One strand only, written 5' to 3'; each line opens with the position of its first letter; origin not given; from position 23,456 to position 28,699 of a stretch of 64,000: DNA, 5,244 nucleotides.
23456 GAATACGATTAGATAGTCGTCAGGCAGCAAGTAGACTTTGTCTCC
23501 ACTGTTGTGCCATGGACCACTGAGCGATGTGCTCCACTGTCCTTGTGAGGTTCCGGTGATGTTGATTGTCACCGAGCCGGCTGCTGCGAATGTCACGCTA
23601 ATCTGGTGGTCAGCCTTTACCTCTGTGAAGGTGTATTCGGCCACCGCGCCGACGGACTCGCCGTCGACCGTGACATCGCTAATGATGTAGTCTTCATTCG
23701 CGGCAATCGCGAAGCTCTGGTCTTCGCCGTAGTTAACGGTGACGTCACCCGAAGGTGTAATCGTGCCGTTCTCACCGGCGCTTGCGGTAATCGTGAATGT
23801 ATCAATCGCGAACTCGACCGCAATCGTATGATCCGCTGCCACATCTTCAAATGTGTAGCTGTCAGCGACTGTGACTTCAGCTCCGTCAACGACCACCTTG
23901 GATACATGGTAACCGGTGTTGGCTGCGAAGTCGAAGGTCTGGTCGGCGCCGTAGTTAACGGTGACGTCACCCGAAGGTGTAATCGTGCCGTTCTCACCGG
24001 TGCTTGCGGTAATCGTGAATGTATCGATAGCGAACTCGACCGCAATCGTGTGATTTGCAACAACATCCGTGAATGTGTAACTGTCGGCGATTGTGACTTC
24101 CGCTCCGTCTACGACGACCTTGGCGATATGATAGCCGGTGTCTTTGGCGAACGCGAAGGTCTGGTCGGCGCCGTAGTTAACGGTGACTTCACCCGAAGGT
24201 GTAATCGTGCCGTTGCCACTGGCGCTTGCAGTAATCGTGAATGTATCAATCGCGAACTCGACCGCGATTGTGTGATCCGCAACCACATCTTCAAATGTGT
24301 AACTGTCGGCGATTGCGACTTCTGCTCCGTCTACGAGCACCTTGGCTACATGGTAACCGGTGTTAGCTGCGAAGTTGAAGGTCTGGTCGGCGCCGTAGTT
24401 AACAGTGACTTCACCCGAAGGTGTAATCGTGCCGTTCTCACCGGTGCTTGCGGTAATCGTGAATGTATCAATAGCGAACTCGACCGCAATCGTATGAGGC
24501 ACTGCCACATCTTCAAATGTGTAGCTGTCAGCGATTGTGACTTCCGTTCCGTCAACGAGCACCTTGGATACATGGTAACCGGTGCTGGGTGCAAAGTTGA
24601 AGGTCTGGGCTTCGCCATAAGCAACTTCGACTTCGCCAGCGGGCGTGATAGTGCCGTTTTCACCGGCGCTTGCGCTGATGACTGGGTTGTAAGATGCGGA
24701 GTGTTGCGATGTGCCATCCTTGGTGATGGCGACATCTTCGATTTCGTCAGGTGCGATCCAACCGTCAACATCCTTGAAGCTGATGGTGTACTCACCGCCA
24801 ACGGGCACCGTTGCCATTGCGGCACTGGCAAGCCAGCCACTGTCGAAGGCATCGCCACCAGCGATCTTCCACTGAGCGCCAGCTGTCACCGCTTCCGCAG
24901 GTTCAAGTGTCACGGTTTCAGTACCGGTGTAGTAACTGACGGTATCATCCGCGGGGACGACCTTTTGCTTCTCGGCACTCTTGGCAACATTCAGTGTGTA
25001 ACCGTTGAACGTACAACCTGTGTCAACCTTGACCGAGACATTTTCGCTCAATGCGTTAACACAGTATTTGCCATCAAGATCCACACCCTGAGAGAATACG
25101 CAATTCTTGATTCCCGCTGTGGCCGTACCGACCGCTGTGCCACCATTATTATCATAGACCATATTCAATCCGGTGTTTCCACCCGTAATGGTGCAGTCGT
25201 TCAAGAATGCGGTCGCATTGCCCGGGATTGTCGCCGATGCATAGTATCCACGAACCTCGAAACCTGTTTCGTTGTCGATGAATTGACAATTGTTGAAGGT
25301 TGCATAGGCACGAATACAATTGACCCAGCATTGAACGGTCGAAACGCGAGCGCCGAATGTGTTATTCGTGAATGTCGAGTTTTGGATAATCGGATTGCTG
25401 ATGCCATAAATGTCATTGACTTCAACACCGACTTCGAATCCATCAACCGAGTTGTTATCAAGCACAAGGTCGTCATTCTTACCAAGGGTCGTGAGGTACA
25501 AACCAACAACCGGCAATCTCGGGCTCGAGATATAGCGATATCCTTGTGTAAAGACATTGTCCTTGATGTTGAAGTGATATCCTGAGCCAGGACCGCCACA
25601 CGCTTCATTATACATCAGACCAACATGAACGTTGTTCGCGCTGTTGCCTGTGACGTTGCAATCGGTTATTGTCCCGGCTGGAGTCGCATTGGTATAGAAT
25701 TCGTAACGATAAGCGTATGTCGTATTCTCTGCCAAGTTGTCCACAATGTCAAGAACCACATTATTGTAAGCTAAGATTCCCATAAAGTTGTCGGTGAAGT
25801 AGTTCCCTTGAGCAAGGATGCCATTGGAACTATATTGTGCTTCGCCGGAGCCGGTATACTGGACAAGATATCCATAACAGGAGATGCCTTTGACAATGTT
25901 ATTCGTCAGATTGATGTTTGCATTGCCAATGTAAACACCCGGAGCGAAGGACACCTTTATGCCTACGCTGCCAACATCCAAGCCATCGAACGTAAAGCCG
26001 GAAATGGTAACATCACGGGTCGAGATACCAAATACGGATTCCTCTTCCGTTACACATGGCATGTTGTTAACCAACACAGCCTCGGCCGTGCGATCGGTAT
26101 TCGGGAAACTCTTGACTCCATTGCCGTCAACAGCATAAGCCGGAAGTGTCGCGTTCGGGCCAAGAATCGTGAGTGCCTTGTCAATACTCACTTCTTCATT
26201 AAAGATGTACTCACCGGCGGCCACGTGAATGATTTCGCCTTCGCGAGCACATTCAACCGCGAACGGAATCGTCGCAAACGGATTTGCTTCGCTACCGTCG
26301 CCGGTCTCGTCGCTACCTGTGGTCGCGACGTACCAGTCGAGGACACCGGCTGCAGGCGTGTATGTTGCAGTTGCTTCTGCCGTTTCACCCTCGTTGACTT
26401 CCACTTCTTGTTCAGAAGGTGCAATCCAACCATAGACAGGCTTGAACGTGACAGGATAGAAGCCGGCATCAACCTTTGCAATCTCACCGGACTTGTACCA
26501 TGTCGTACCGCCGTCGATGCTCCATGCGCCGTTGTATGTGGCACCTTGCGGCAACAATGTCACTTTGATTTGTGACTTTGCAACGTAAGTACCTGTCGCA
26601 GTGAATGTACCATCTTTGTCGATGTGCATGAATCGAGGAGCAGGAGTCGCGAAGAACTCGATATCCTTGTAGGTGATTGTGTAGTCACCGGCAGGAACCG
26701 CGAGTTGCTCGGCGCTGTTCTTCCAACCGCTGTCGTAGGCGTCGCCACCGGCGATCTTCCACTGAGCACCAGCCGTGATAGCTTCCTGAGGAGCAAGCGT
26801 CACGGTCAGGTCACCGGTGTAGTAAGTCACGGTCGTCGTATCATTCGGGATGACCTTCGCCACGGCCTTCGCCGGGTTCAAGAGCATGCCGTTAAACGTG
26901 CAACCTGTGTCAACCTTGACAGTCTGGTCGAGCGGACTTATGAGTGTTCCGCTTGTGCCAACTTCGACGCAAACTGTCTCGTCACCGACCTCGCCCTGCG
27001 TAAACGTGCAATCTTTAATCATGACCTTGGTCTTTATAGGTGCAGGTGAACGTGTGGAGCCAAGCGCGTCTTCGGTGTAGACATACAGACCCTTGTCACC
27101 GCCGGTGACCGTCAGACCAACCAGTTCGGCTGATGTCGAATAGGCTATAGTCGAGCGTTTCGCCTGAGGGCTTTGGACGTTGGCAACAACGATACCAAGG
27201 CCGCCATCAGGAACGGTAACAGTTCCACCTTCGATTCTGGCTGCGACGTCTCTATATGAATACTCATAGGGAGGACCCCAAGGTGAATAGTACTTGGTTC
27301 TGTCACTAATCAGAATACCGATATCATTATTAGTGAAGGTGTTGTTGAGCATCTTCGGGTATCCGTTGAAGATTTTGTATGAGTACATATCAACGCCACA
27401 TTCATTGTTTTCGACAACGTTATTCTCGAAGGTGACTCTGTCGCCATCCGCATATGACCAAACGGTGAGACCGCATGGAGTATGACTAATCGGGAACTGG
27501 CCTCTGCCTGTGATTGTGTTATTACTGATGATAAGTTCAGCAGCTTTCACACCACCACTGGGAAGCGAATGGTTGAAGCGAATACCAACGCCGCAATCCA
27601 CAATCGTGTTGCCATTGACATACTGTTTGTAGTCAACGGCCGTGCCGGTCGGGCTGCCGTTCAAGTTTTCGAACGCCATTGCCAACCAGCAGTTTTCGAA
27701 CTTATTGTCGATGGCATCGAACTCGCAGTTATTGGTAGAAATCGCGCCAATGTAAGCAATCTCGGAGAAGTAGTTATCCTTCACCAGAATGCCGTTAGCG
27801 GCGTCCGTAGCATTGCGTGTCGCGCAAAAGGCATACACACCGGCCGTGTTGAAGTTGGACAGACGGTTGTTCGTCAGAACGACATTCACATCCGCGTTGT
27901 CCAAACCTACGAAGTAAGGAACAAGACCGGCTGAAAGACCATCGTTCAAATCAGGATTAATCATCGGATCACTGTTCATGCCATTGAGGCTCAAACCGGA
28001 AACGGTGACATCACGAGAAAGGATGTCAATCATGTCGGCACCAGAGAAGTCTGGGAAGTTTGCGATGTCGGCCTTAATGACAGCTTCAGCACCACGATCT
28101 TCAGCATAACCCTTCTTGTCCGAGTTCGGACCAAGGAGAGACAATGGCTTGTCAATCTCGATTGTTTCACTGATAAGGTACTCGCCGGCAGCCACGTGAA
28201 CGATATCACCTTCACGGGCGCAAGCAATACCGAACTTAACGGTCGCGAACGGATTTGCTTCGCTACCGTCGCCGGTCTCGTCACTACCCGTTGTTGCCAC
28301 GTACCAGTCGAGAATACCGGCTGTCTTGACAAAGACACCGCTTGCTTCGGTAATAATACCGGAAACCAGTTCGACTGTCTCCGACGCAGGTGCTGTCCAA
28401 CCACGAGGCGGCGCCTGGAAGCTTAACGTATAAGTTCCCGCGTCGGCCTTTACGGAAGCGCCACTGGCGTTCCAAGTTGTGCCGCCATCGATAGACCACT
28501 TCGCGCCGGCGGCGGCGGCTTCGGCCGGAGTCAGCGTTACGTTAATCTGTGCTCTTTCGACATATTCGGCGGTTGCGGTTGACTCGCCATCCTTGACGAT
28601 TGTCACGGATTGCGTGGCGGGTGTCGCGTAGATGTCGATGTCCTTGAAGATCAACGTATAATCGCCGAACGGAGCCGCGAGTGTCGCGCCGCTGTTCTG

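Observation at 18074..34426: Single 16.35-kb gene for a 5,450-aa secreted mosaic protein with four beta-helix modules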

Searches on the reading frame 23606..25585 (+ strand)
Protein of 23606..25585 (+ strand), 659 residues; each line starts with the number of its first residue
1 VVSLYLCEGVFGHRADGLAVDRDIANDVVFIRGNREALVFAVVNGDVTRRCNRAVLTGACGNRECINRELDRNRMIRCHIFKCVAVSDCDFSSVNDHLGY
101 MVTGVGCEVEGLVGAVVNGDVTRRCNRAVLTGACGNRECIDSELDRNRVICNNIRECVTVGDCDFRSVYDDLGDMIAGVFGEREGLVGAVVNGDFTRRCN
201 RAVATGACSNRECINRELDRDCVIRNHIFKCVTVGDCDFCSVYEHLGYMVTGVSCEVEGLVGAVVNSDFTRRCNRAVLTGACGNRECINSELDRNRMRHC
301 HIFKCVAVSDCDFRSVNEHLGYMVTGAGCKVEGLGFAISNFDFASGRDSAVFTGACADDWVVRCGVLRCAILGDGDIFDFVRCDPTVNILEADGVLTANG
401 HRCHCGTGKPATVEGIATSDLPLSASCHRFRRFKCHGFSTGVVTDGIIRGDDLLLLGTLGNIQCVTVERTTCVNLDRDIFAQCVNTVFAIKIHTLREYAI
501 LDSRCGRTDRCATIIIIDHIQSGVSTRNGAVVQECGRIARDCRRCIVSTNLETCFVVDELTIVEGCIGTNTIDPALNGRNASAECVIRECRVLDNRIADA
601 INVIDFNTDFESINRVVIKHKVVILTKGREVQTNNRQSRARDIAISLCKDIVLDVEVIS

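Call 81: search_protein_families(library=pfam, proteins=[window:23606-25585:+], max_evalue=0.001)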
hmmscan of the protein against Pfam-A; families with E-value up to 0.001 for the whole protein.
window:23606-25585:+ (659 aa): 1 family
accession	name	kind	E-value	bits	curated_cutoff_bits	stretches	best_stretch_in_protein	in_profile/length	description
PF25542.1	zf-CCCH_12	-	0.00066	19.7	27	0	49-65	7-23/30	CCCH zinc finger domain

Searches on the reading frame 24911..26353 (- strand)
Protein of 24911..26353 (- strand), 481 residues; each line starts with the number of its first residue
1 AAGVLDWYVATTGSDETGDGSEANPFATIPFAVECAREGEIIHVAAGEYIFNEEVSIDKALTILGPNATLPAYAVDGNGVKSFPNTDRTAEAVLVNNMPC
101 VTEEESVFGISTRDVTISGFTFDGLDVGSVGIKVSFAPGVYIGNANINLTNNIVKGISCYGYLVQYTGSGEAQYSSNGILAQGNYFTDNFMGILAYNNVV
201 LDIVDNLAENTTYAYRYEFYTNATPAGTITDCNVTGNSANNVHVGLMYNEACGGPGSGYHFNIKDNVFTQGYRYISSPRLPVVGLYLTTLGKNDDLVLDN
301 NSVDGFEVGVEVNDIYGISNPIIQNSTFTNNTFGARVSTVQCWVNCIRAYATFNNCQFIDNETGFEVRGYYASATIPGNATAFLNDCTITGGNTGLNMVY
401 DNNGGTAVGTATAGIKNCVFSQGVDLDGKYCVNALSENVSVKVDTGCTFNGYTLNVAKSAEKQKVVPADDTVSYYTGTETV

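Call 39: search_protein_families(library=pfam, proteins=[window:24911-26353:-], max_evalue=1)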
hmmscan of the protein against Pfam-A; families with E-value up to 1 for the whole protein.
window:24911-26353:- (481 aa): 1 family
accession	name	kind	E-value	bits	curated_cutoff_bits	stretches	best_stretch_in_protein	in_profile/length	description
PF07602.17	DUF1565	-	6.6e-07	29.3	20.3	1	12-220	2-203/257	Protein of unknown function (DUF1565)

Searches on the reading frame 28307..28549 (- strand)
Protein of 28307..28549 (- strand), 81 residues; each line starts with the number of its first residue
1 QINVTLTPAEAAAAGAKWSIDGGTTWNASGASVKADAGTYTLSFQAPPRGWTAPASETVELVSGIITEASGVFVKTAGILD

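Call 88: find_related_loci(query=A6, collection=viral_contigs, flank=8000)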
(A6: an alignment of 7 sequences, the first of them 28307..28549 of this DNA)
Query A6 (81 aa) in viral_contigs; peptide patterns used: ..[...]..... (x = any residue, [..] = any of these).
15 stretches matched a pattern, but none encodes a relative of the query by tblastn (E <= 1e-3).
